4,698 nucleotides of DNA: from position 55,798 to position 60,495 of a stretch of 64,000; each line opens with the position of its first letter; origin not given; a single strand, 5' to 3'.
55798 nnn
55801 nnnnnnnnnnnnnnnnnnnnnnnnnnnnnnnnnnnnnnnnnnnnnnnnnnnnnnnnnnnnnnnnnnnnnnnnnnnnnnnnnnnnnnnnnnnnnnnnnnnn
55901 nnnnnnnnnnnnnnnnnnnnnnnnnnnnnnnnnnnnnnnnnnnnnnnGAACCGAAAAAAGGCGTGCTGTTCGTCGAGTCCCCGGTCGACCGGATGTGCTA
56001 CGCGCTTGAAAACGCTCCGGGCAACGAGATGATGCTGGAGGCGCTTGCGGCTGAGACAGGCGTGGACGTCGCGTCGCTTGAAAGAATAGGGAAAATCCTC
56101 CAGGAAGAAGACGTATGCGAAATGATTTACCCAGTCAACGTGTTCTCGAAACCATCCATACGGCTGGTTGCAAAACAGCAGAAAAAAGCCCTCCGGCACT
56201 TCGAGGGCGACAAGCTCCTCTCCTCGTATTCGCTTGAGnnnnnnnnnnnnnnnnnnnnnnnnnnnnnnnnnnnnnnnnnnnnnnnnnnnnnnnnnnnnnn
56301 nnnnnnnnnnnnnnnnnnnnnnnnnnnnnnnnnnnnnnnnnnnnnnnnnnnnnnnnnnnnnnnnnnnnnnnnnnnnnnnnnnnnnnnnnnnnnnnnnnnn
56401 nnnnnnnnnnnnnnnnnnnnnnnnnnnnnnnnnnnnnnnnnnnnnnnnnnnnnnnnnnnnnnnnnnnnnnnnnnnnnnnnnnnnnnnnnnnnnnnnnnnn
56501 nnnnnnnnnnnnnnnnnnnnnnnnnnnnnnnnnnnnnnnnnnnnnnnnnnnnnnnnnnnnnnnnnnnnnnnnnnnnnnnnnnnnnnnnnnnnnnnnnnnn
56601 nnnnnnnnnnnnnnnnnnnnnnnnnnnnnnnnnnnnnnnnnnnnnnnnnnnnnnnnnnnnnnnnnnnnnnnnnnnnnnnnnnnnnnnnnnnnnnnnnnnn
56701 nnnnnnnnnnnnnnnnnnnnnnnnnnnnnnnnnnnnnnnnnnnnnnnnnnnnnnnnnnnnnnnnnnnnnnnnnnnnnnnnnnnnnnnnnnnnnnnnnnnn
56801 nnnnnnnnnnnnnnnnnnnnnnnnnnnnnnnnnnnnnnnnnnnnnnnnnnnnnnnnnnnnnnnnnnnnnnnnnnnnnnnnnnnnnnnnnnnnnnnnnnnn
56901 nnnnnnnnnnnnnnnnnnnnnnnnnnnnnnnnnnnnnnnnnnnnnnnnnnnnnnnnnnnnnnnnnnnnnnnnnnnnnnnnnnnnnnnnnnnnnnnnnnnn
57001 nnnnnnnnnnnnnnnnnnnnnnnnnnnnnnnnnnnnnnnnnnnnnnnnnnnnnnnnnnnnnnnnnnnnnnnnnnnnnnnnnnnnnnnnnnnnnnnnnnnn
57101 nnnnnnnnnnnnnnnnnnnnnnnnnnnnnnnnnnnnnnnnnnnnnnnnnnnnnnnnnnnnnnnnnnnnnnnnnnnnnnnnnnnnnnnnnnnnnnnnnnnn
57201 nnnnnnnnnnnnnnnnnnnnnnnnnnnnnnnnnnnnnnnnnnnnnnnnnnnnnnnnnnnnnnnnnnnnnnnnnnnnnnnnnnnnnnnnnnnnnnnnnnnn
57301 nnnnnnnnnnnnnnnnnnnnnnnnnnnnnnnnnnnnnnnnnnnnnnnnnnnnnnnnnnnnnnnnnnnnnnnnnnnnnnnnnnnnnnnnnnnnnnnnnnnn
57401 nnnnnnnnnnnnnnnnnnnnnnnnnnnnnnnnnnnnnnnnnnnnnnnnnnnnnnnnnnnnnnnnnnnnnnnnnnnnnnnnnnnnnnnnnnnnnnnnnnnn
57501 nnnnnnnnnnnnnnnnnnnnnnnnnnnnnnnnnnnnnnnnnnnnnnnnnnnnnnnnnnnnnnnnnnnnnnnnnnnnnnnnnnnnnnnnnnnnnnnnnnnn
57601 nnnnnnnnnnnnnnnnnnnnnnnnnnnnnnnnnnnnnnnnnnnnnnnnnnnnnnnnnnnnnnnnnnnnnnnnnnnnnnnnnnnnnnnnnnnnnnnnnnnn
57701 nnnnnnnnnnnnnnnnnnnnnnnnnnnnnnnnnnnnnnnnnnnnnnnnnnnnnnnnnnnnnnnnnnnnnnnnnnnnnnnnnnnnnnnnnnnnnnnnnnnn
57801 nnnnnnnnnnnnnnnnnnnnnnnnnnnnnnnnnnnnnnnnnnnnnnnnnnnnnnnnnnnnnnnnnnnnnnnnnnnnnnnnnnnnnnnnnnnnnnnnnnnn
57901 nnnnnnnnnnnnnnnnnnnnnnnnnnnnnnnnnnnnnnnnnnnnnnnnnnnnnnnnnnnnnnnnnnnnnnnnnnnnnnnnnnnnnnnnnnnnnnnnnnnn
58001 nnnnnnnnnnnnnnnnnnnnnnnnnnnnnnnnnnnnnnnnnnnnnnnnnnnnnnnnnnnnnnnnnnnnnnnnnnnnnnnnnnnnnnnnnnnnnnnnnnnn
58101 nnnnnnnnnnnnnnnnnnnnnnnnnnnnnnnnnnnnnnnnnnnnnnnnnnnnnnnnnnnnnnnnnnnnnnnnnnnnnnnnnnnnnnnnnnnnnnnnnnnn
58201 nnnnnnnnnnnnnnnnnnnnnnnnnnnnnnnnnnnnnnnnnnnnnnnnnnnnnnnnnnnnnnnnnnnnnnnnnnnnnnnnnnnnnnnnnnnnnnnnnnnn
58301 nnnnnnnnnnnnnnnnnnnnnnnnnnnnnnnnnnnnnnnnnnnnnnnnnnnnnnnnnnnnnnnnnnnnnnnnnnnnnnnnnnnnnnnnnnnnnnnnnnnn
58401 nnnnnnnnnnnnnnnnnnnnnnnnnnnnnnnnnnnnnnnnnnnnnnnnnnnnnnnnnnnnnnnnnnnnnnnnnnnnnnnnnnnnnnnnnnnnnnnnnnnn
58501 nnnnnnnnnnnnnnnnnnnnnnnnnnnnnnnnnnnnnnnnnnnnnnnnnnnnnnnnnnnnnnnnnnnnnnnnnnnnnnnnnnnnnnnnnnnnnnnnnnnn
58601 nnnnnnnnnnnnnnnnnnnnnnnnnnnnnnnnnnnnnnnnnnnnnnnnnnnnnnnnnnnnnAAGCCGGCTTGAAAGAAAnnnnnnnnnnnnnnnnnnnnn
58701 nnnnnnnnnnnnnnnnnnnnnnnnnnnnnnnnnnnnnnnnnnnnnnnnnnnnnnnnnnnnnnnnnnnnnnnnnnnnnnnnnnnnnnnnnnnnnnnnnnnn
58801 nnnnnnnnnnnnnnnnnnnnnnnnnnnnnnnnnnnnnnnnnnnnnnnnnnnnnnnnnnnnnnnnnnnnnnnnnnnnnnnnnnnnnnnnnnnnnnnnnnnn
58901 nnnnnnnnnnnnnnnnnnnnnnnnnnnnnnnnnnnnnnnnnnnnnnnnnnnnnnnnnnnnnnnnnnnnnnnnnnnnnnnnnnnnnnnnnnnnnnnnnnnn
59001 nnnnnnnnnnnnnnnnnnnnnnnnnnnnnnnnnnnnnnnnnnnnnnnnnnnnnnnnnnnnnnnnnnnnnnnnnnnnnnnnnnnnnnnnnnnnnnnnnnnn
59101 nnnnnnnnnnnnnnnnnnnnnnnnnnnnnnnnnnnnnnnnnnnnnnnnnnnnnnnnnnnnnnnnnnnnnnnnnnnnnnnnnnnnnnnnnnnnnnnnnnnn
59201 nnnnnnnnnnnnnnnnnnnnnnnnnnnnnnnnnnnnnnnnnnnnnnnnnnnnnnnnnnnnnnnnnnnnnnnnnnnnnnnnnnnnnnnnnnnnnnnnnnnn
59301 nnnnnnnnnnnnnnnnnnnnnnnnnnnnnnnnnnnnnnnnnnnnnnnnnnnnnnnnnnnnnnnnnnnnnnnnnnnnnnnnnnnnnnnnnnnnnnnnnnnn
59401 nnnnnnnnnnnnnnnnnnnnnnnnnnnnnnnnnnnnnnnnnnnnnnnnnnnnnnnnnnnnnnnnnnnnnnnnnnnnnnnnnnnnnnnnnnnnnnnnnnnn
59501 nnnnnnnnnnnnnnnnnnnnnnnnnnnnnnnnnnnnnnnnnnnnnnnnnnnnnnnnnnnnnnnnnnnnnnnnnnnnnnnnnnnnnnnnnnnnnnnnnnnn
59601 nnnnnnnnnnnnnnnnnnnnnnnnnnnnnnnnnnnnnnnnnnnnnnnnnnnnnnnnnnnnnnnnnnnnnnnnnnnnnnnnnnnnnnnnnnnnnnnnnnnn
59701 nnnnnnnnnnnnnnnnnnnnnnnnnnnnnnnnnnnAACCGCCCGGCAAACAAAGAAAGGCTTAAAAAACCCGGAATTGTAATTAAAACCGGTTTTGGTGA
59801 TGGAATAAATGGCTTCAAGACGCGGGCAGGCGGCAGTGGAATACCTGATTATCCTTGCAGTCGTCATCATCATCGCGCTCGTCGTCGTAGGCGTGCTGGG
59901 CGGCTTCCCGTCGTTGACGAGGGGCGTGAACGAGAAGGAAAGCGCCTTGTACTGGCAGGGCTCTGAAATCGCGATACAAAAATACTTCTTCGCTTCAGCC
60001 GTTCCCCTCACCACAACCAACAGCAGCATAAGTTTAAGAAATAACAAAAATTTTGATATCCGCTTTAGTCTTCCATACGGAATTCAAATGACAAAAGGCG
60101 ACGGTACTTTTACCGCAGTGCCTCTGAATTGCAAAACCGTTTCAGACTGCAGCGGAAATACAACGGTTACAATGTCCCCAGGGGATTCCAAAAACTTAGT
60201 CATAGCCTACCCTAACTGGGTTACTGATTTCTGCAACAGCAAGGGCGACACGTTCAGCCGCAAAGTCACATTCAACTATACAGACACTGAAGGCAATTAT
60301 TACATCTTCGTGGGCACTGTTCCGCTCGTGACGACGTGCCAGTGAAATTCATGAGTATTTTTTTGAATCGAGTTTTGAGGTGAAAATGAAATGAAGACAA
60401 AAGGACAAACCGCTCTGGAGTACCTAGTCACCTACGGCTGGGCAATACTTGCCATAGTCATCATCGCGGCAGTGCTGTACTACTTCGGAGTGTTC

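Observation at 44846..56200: Rosetta-stone relationship: stand-alone wHTH/coiled-coil protein in module 1 appears fused to the ATPase N-terminus in module 2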

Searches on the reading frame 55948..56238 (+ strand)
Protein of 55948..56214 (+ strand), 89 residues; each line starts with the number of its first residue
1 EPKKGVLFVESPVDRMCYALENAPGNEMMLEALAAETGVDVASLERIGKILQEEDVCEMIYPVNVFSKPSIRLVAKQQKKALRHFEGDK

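Call 13: search_protein_families(library=pfam, proteins=[window:55948-56214:+], max_evalue=10)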
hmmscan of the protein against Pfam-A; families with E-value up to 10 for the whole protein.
seq(89 aa): 0 families

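Call 15: search_solved_structures(query=window:55948-56214:+, max_evalue=10)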
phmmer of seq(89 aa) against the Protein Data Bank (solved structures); distinct sequences matched with E-value up to 10: 0.

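Call 39: search_protein_families(library=pfam, alignment_id=A2, max_evalue=0.1)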
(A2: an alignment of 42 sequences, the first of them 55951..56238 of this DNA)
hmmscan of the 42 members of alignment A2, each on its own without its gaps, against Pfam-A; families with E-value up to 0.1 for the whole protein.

A. member 1, window:55951-56238:+ (96 aa): 0 families

B. families by the number of members that match (of 42 scanned): 59 families (the first 25 are shown)
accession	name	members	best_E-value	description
PF02082.26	Rrf2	13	0.0029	Iron-dependent Transcriptional regulator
PF01047.28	MarR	8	2.3e-05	MarR family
PF08100.18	Dimerisation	7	0.0005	O-methyltransferase dimerisation domain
PF09012.17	FeoC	7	0.0055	FeoC like transcriptional regulator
PF24538.1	DUF7599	6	3.2e-05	Domain of unknown function (DUF7599)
PF13412.12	HTH_24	5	0.00011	Winged helix-turn-helix DNA-binding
PF13545.12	HTH_Crp_2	5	0.0096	Crp-like helix-turn-helix domain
PF25212.1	HVO_A0114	4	3.8e-07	HVO_A0114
PF08279.18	HTH_11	4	0.00089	HTH domain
PF01325.25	Fe_dep_repress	4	0.0075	Iron dependent repressor, N-terminal DNA binding domain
PF24101.1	eWH_GTF3C1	3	0.00024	GTF3C1, extended winged-helix domain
PF01418.23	HTH_6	3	0.0027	Helix-turn-helix domain, rpiR family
PF09339.16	HTH_IclR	3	0.0076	IclR helix-turn-helix domain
PF21120.3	MCM_WH_arc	3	0.0079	Archaeal MCM, winged-helix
PF17007.11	HTH_micro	3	0.0084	HTH-like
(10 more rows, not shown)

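Call 51: predict_structure(alignment_id=A2)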
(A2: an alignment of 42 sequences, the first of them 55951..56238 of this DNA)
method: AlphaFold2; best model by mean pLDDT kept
length: 96 residues; sequences in the alignment: 42
mean_pLDDT: 84.3   pTM: 0.65
mean pLDDT of the five models: 84.3, 83.0, 82.8, 81.6, 79.8
residues with pLDDT >= 90: 61; 70-90: 10; 50-70: 24; < 50: 1
segments of 3 or more residues with pLDDT < 50: none
pLDDT, mean of each block of 10 residues (from residue 1): 71 93 96 96 96 95 93 76 61 55
secondary structure, 60 per line:
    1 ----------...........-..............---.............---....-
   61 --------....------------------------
elements in order: H11-21 E26-28 H29-36 H40-52 E56-59 E69-72

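Call 54: fold_search(model_id=the predicted structure, library=pdb)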
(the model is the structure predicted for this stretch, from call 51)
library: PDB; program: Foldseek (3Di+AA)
matches with E <= 10: 1398; with E <= 0.001: 0
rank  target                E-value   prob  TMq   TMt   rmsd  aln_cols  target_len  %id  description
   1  2dk5_MODEL_1_A        6.0e-03  1.00  0.51  0.54   4.9        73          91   14  Solution structure of Winged-Helix domain in RNA polymerase III 39KDa polypeptide (released 2006-10-06)
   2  3zmd_C                8.4e-03  1.00  0.55  0.36   2.0        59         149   14  Crystal structure of AbsC, a MarR family transcriptional regulator from Streptomyces coelicolor (released 2013-02-20)
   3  4lb5_B                1.2e-02  1.00  0.55  0.80   1.4        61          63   18  Crystal structure of PKZ Zalpha in complex with ds(CG)6 (hexagonal form) (released 2013-09-18)
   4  2nyx_A                1.2e-02  1.00  0.56  0.38   2.5        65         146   18  Crystal structure of RV1404 from Mycobacterium tuberculosis (released 2006-12-05)
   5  3r0a_A                1.2e-02  1.00  0.53  0.44   3.4        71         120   17  Possible transcriptional regulator from Methanosarcina mazei Go1 (gi 21227196) (released 2011-03-23)
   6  3zmd_A                1.6e-02  1.00  0.57  0.38   1.5        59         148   14  Crystal structure of AbsC, a MarR family transcriptional regulator from Streptomyces coelicolor (released 2013-02-20)
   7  7kua                  1.7e-02  1.00  0.56  0.37   2.4        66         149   14  Crystal structure of the MarR family transcriptional regulator from Pseudomonas putida bound to Indole 3 acetic acid (released 2021-12-01)
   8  5aip_A                2.1e-02  1.00  0.56  0.40   2.4        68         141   19  Crystal structure of NadR in complex with 4-hydroxyphenylacetate (released 2016-03-02)
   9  6pln_B                2.3e-02  1.00  0.57  0.53   3.0        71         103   21  X-ray crystal structure of Pyrococcus furiosus general transcription factor TFE-alpha (released 2020-07-08)
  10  6uvu_A                2.4e-02  1.00  0.53  0.47   1.6        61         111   20  Crystal structure of the AntR antimony-specific transcriptional repressor (released 2020-11-04)
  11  3e6m_D                2.4e-02  1.00  0.54  0.36   2.7        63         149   17  The crystal structure of a MarR family transcriptional regulator from Silicibacter pomeroyi DSS. (released 2008-09-02)
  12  2nyx_B                2.6e-02  1.00  0.55  0.37   2.8        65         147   18  Crystal structure of RV1404 from Mycobacterium tuberculosis (released 2006-12-05)
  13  6dk4_B                2.6e-02  0.99  0.44  0.38   3.8        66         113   18  Crystal structure of Campylobacter jejuni peroxide stress regulator (released 2018-06-13)
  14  7kjl                  2.8e-02  1.00  0.53  0.37   1.9        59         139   14  Crystal structure of the MarR family transcriptional regulator from Variovorax paradoxus bound to Salicylic acid (released 2021-12-01)
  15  6pco_C                2.8e-02  1.00  0.57  0.43   2.4        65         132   14  Mechanism for regulation of DNA binding of Bordetella bronchiseptica BpsR by 6-hydroxynicotinic acid (released 2019-11-06)
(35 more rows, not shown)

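Call 80: search_solved_structures(query=A2, max_evalue=10)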
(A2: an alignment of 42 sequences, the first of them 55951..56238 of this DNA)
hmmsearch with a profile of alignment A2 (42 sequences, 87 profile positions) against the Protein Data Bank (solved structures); distinct sequences matched with E-value up to 10: 54.
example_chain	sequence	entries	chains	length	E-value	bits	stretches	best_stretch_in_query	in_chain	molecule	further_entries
1i1g_A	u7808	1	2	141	0.00058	23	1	12-54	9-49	TRANSCRIPTIONAL REGULATOR LRPA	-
3nqo_A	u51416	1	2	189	0.01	19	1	13-56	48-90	MarR-family transcriptional regulator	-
1q1h_A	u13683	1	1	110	0.011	18.9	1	12-53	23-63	Transcription Factor E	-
7ueb_E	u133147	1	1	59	0.011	18.9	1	11-53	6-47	PscE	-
3r0a_A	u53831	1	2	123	0.017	18.3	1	12-53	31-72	Putative transcriptional regulator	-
2ia0_A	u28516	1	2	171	0.03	17.5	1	13-54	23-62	Putative HTH-type transcriptional regulator PF0864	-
3nrv_A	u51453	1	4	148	0.042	17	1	12-56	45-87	Putative transcriptional regulator (MarR/EmrR family)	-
5tjj_A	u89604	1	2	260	0.057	16.6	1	11-53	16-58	Transcriptional regulator, IclR family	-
1on2_A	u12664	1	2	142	0.06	16.6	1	6-52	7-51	Transcriptional regulator mntR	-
3r60_A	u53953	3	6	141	0.06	16.6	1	6-52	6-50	Transcriptional regulator mntR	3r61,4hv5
1on1_A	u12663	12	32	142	0.061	16.5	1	6-52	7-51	Transcriptional regulator mntR | HTH-type transcriptional regulator MntR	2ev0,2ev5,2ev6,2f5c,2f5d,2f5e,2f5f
4hv6_A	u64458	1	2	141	0.061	16.5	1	6-52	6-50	Transcriptional regulator MntR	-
4hx4_A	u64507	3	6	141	0.11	15.7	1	8-52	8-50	TRANSCRIPTIONAL REGULATOR MNTR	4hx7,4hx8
2d1h_A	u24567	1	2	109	0.17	15.1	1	4-53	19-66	109aa long hypothetical transcriptional regulator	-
6kta_A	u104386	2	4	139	0.18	15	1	11-52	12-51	HTH-type transcriptional regulator MntR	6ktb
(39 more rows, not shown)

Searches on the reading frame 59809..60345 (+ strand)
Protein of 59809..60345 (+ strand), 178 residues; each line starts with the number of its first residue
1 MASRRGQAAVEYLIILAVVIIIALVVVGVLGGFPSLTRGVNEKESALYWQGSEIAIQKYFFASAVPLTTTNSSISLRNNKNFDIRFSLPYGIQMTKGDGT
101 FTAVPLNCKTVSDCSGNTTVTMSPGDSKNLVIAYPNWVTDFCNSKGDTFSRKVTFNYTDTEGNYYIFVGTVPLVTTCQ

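Call 8: search_protein_families(library=pfam, proteins=[window:59809-60345:+], max_evalue=0.01)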
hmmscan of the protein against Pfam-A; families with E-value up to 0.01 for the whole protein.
window:59809-60345:+ (178 aa): 1 family
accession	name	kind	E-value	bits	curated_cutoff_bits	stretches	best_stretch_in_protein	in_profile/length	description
PF04021.17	Class_IIIsignal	-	6.6e-05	23.2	23.7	1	4-27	1-24/27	Class III signal peptide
